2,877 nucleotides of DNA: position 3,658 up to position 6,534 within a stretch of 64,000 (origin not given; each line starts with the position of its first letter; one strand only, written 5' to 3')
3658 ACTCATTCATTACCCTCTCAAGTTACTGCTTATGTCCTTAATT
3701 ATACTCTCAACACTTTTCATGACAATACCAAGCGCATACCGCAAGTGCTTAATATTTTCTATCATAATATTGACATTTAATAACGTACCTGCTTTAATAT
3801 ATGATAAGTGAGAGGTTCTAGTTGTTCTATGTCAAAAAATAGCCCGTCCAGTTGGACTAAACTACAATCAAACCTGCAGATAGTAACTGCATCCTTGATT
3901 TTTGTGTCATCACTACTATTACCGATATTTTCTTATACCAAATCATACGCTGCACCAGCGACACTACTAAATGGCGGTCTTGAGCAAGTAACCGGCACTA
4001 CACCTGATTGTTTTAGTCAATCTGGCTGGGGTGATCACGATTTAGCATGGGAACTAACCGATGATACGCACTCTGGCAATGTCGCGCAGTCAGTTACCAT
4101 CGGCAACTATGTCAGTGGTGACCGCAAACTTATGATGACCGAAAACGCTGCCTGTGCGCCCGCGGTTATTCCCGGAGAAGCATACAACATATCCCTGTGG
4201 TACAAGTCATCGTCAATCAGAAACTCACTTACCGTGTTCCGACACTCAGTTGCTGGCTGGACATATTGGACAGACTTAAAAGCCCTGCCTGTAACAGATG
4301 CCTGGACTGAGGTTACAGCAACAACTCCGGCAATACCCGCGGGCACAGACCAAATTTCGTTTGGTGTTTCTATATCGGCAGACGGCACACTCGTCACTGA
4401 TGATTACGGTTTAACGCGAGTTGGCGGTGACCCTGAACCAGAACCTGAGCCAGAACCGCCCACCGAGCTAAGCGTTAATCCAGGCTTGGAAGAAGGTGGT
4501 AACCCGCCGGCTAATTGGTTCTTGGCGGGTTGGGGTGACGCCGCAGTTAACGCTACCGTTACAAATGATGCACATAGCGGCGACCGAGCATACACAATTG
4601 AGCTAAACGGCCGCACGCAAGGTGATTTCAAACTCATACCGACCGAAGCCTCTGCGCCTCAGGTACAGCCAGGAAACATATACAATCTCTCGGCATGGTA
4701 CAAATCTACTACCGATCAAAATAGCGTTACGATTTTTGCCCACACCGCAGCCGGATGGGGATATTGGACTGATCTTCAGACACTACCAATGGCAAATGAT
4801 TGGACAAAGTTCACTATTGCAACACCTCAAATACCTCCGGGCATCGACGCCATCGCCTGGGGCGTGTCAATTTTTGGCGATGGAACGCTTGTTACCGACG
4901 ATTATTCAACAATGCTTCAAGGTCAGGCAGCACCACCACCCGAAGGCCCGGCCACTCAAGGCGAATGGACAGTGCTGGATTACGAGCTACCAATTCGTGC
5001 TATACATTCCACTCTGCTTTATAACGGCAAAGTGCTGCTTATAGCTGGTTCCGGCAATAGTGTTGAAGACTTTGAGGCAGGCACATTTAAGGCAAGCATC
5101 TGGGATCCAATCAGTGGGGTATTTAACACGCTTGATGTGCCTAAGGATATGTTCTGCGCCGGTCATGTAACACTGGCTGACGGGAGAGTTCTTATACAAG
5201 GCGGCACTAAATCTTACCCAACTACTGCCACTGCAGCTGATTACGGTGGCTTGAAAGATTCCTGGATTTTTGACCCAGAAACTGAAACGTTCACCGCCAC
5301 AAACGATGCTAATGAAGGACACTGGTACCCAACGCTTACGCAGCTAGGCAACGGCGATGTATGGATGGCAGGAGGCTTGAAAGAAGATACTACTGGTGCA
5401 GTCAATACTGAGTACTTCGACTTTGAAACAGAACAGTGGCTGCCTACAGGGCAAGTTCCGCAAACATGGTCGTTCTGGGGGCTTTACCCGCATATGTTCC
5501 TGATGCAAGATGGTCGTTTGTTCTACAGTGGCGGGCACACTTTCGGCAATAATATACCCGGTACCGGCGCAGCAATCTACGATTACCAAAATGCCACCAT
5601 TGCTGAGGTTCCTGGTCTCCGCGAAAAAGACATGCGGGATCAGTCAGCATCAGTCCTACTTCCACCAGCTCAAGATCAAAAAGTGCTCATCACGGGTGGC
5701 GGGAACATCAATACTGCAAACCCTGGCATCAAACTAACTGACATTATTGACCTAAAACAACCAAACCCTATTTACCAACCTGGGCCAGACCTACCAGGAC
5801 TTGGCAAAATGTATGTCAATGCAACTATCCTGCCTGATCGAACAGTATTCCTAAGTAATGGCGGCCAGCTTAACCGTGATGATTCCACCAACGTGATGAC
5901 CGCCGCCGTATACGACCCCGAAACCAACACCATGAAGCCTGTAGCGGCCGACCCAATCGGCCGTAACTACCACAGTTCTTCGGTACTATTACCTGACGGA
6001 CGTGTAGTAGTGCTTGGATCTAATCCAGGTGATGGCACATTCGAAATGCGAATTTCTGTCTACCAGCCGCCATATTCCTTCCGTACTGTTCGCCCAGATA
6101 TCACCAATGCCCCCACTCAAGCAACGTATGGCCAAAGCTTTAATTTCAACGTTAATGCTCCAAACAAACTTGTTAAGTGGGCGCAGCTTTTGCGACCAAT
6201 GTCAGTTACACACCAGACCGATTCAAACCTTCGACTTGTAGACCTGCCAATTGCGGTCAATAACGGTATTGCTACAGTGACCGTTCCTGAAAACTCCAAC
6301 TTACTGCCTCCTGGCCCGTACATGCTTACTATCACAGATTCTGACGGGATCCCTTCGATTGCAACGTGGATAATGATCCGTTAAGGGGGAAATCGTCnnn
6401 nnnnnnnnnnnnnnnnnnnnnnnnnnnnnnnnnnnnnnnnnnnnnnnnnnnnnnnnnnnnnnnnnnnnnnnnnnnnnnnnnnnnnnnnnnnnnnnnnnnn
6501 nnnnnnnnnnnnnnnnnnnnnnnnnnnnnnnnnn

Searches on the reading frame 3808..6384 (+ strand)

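Call 57: search_protein_families(library=pfam, proteins=[window:3808-6384:+], max_evalue=0.00001)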
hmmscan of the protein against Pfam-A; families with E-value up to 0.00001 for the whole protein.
window:3808-6384:+ (858 aa): 6 families
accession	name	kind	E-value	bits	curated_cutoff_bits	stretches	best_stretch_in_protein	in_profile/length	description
PF09118.17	GO-like_E_set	-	6e-23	81.5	25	1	762-857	1-100/100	Galactose oxidase-like, Early set domain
PF13964.12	Kelch_6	-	3.4e-10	40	25.3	0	505-551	2-47/50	Kelch motif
PF07250.17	Glyoxal_oxid_N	-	5.6e-08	32.8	37.5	0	431-628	50-240/243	Glyoxal oxidase N-terminus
PF13418.12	Kelch_4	-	7.2e-08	32.7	21.6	0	509-551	6-48/49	Galactose oxidase, central domain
PF07646.21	Kelch_2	-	1.3e-06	28.5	21.3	0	559-577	2-20/48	Kelch motif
PF02018.23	CBM_4_9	-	2.2e-06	28.5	25.9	0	241-336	19-113/136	Carbohydrate binding domain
